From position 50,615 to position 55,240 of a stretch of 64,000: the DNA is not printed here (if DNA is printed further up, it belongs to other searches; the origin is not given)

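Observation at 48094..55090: Element-borne three-tier signalling operon: giant cytoplasmic FIST/GAF kinase -> REC-HATPase hybrid -> sigma-54 activator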

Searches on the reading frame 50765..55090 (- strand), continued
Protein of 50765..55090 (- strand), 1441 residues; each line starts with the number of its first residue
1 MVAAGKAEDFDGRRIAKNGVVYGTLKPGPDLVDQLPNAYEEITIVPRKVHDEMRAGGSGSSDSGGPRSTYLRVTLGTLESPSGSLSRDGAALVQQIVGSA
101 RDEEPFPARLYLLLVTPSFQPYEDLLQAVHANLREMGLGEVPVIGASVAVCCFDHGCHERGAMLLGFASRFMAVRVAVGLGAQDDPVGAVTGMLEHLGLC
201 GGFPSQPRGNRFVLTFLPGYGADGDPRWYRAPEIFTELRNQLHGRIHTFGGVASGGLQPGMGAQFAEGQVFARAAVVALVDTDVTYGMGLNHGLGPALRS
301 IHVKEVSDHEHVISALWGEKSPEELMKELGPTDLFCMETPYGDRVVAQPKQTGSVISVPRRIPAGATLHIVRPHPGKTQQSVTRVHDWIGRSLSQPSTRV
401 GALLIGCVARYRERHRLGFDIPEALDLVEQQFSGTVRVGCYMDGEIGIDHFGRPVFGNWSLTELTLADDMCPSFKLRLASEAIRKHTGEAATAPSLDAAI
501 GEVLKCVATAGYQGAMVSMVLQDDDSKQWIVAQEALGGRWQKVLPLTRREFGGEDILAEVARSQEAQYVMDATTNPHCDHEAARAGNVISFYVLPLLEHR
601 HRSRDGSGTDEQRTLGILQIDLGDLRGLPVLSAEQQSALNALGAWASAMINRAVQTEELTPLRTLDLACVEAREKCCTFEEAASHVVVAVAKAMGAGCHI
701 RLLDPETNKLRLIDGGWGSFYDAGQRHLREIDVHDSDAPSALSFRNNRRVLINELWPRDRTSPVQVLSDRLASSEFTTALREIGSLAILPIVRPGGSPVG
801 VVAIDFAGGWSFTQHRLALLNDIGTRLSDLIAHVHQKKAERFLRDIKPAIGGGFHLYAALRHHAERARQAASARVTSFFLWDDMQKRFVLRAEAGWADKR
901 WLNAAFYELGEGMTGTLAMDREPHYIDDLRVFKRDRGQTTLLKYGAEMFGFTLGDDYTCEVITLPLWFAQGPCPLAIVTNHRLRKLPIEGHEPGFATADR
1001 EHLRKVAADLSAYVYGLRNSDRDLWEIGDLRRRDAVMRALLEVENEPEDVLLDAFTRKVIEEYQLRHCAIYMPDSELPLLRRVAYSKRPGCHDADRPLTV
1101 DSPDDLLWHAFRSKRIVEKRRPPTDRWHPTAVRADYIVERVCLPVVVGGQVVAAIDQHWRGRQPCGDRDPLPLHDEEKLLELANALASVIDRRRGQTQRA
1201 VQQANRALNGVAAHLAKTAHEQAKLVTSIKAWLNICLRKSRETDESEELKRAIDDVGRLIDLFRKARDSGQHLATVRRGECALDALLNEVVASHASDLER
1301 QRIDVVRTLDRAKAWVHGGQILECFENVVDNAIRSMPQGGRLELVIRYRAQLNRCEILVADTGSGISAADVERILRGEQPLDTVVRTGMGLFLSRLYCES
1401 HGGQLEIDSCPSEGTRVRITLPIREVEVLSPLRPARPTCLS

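Call 97: search_protein_families(library=ncbifam, proteins=[window:50765-55090:-], max_evalue=0.001)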
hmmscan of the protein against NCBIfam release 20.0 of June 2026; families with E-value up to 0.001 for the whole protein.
window:50765-55090:- (1441 aa): 52 families (the best 25 are shown)
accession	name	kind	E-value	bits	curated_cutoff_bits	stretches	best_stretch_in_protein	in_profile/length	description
NF008468.0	PRK11360.1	equivalog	1.9e-18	66.1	646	1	1194-1427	380-612/616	two-component system sensor histidine kinase AtoS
TIGR02916.1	PEP_his_kin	equivalog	3e-14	52.5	300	1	1258-1422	523-679/679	XrtA/PEP-CTERM system histidine kinase PrsK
NF053867.1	SprKinKinDBac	equivalog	3.4e-14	52.2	775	1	1189-1424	265-498/500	sporulation kinase KinD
NF006800.0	PRK09303.1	equivalog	4.6e-14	52.2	342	1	1246-1425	196-379/383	histidine kinase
NF033092.0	HK_WalK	equivalog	5.9e-14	51.6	725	1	1274-1423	440-594/594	cell wall metabolism sensor histidine kinase WalK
NF007688.0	PRK10364.1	equivalog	3.5e-13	49.1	479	1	1180-1424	206-452/460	two-component system sensor histidine kinase ZraS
NF046044.1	PnpS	equivalog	2.4e-12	46.5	400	1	1244-1422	215-390/390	two-component system histidine kinase PnpS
TIGR02966.1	phoR_proteo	equivalog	8.7e-12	44.7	334.2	1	1212-1420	115-332/333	phosphate regulon sensor histidine kinase PhoR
NF008312.0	PRK11100.1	equivalog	1.1e-11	44.2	356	1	1243-1423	287-474/477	two-component system sensor histidine kinase CreC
NF050805.1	CellDivHKDivJCaul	equivalog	1.3e-11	43.4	1000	1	1326-1424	421-521/531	cell cycle sensor histidine kinase DivJ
NF041880.1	EPS_EpsF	equivalog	1.8e-11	43.2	900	1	1185-1415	252-483/492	response regulator EpsF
NF041777.1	sens_FixL_Rhizob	equivalog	2.1e-11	43.2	850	1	1247-1425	304-483/485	sensor protein FixL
NF045595.1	HK_scytonemin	equivalog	1.9e-10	39.8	865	1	1278-1424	488-636/637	scytonemin biosynthesis sensor histidine kinase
NF041735.1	hist_kin_RppB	equivalog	4.5e-10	38.9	400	1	1214-1422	219-438/438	two-component system sensor histidine kinase RppB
NF038348.1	T2SS_HK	subfamily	7.5e-10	37.8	450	1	1281-1424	436-574/574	histidine kinase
NF010411.0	PRK13837.1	equivalog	2.6e-08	32.3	647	1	1171-1427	405-679/828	two-component system VirA-like sensor kinase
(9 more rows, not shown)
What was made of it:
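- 50765..55090 (-): Cytoplasmic sensor histidine kinase, 1441 aa. Domains in order: FIST_N, FIST_C, GAF-type modules, a DHp with H-box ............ (His1220), then a HATPase_c domain with N-box N1331 and G1 box D1361/G1363/G1365. The NCBIfam AtoS model aligns to residues 1194-1427, far below its cut-off (call 97).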
